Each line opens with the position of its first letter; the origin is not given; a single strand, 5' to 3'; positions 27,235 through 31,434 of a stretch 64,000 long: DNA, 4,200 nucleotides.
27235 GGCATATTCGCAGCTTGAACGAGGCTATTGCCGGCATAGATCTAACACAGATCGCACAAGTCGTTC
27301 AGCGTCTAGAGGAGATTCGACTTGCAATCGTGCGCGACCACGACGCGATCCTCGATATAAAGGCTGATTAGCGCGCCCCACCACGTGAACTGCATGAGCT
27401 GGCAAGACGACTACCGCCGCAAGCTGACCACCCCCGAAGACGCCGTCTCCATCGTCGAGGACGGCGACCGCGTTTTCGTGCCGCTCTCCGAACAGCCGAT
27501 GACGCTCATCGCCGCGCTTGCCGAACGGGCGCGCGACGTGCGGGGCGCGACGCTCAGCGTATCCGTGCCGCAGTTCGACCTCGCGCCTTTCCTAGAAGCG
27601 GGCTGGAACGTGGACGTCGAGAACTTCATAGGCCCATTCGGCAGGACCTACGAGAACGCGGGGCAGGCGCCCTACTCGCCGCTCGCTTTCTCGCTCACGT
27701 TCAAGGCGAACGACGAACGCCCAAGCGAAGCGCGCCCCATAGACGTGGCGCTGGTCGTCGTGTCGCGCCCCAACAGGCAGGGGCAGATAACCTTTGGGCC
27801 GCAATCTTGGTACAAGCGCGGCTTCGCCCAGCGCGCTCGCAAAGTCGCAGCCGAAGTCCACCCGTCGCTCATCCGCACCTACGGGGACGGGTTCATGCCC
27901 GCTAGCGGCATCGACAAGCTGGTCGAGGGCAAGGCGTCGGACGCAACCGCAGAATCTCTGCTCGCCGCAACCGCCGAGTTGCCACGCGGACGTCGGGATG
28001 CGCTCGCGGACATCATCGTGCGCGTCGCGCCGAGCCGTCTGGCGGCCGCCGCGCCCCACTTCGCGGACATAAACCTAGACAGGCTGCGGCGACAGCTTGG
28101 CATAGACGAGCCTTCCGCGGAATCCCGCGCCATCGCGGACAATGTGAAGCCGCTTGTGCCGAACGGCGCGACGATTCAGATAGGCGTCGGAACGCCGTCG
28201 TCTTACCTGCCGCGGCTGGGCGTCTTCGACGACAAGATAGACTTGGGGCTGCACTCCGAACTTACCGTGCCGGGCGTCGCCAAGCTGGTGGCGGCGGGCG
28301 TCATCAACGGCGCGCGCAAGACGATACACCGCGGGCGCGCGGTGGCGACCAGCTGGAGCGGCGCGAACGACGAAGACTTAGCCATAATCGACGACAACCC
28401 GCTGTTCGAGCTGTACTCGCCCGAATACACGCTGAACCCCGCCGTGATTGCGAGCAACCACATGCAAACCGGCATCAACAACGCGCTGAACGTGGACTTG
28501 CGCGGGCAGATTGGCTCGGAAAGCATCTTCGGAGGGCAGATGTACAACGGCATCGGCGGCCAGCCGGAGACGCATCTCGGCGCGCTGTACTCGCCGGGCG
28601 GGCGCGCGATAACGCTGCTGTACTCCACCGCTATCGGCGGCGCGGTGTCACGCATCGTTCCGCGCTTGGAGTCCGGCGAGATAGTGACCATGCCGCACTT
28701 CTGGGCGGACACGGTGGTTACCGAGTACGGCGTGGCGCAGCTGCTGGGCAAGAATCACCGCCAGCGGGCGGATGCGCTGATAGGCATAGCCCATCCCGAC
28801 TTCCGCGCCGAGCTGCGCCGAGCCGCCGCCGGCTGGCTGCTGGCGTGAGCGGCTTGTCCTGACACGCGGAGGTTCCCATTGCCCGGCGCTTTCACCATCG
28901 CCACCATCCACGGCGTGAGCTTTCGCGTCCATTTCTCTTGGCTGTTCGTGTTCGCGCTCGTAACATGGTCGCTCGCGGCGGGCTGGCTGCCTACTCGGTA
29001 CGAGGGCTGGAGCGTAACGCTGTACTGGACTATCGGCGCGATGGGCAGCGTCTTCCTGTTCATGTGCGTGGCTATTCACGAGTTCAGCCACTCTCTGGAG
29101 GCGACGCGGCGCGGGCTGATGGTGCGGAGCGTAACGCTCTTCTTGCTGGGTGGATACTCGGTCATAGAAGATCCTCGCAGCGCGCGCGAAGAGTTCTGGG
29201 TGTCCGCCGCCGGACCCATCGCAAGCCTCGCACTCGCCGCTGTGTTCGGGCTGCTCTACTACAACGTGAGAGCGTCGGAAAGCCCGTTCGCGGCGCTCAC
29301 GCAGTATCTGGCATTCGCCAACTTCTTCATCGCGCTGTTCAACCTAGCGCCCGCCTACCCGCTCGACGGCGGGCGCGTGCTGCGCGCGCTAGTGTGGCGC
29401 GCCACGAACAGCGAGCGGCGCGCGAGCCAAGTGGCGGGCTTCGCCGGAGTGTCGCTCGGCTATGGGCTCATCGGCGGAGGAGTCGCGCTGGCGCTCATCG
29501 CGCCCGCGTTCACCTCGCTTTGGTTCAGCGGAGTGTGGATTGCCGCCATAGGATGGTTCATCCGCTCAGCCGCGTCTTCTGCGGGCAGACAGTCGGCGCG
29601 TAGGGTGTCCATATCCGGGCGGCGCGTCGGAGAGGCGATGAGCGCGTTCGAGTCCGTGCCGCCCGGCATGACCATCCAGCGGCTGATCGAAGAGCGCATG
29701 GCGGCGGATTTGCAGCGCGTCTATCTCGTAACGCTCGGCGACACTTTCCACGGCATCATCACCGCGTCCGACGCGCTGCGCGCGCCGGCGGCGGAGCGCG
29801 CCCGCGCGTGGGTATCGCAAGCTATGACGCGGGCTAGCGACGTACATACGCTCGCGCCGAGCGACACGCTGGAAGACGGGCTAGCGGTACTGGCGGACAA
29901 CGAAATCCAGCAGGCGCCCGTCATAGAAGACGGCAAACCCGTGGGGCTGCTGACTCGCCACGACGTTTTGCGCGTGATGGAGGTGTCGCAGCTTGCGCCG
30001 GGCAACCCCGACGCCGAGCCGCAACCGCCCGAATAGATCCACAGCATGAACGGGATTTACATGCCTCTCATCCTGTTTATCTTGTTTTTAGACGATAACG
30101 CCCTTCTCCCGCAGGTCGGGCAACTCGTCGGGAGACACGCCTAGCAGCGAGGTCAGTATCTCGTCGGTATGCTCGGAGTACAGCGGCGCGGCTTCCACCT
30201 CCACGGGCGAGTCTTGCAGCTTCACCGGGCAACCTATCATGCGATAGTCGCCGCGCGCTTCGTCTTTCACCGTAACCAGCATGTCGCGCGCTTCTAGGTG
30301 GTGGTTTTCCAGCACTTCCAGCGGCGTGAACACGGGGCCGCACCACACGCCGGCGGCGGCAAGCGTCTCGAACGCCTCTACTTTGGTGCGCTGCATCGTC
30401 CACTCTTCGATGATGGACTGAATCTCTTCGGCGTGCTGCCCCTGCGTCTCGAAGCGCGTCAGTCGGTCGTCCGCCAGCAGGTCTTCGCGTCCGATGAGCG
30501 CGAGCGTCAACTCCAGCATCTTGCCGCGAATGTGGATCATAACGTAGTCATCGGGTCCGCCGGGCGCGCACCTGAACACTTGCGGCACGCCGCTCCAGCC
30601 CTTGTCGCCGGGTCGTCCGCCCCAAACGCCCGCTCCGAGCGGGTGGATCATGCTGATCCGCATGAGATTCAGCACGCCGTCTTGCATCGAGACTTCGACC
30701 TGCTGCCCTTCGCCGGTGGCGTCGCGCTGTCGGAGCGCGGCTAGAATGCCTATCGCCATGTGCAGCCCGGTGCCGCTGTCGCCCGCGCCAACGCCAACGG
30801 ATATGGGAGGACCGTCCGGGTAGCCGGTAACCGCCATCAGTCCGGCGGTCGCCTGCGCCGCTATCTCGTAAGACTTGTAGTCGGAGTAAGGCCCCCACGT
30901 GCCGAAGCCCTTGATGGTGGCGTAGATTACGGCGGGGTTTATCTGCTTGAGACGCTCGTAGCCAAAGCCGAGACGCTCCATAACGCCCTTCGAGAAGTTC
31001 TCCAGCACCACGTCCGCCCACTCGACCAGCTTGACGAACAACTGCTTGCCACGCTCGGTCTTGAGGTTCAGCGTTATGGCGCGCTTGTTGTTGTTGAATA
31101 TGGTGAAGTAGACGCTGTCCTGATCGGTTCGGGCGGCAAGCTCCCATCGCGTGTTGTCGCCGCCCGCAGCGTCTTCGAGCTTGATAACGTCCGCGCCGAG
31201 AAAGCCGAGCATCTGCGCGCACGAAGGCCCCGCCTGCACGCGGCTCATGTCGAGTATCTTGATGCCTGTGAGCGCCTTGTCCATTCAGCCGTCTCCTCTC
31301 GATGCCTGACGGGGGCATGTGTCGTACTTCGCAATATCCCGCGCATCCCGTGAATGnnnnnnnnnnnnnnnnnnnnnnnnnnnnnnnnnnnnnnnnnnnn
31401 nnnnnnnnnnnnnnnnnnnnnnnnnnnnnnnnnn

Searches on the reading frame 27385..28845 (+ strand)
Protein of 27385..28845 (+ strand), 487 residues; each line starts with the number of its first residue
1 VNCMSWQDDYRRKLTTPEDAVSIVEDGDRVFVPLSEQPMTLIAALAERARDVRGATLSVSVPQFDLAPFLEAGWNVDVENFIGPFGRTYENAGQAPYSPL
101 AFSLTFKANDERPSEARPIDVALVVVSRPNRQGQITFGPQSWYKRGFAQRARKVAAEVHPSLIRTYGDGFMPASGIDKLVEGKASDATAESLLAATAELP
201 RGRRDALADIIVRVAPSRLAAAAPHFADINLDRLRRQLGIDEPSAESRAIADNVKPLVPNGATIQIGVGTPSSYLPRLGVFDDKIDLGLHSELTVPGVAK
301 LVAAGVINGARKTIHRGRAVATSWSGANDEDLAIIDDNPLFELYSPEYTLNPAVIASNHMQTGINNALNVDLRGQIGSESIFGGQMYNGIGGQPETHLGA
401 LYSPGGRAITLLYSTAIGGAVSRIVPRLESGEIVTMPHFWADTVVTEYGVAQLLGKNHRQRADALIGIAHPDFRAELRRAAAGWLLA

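Call 4: search_protein_families(library=pfam, proteins=[window:27385-28845:+], max_evalue=1)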
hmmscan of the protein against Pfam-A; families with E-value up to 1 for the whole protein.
window:27385-28845:+ (487 aa): 3 families
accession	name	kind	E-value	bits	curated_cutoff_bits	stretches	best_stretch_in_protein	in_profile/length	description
PF13336.12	AcetylCoA_hyd_C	-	1.7e-46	158.4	23.7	1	334-481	8-154/154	Acetyl-CoA hydrolase/transferase C-terminal domain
PF02550.21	AcetylCoA_hydro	-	0.0053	17.2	24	1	117-158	123-156/198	Acetyl-CoA hydrolase/transferase N-terminal domain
PF00455.28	DeoRC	-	0.096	13.1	31.8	0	245-271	4-30/160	DeoR C terminal sensor domain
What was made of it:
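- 27385..28848 (+): Downstream neighbour: an acetyl-CoA hydrolase/transferase family gene. Pfam PF13336, E = 1.7e-46 (call 4).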

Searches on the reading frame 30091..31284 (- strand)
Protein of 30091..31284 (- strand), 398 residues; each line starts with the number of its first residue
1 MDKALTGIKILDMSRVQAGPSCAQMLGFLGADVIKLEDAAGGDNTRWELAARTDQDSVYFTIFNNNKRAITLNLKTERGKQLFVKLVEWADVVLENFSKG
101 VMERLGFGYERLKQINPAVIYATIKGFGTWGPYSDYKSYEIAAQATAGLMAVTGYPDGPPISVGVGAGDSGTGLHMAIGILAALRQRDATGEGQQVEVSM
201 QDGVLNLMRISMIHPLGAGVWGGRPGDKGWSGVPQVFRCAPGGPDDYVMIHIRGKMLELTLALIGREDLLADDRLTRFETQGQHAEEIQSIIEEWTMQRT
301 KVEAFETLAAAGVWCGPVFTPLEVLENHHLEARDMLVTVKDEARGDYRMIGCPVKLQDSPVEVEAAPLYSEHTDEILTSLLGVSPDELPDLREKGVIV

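Call 60: search_protein_families(library=pfam, proteins=[window:30091-31284:-], max_evalue=0.01)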
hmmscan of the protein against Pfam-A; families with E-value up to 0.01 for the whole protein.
window:30091-31284:- (398 aa): 1 family
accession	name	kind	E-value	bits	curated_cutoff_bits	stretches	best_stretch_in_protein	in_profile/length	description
PF02515.22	CoA_transf_3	-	1.3e-105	354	23.3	1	5-373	1-366/366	CoA-transferase family III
